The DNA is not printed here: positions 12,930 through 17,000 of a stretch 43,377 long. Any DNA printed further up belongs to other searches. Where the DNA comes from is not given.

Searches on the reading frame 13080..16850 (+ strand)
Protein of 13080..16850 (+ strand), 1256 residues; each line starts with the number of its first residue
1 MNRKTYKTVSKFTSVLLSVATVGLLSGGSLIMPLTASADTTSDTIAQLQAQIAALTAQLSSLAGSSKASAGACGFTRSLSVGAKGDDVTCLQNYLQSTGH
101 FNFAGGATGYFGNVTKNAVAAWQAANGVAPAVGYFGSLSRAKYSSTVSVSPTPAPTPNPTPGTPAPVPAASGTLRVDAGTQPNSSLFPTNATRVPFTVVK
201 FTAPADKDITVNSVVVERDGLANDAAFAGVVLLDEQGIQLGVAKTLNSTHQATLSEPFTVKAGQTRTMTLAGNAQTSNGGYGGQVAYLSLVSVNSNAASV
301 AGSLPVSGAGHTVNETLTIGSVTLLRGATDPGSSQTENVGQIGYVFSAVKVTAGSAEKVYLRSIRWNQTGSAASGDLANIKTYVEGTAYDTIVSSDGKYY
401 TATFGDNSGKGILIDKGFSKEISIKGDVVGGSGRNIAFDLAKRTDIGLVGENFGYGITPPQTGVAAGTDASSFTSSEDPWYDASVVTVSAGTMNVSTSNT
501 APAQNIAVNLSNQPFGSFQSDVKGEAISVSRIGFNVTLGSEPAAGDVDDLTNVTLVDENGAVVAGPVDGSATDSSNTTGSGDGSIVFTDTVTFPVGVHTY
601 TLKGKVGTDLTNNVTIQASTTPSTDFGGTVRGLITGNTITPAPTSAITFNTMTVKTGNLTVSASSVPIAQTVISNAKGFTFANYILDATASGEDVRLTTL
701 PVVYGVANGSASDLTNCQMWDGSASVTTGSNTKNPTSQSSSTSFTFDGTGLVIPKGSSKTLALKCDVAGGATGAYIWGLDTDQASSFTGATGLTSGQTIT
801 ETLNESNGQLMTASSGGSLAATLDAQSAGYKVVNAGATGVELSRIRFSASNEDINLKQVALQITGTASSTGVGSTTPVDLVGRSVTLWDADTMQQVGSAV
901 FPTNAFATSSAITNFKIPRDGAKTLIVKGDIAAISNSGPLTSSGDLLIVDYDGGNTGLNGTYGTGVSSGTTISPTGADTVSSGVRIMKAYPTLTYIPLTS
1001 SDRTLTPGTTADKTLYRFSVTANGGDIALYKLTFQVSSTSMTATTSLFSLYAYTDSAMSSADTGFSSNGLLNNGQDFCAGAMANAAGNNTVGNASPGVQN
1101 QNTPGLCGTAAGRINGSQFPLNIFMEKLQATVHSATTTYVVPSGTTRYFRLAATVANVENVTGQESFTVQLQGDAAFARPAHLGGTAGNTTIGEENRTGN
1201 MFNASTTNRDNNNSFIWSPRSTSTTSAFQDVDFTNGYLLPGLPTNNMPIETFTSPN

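Call 74: search_protein_families(library=pfam, proteins=[window:13080-16850:+], max_evalue=0.001)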
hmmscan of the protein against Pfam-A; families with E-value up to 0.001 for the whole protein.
window:13080-16850:+ (1256 aa): 1 family
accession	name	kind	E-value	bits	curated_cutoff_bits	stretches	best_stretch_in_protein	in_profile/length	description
PF01471.23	PG_binding_1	-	1.9e-08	34.8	23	1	85-129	2-44/57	Putative peptidoglycan binding domain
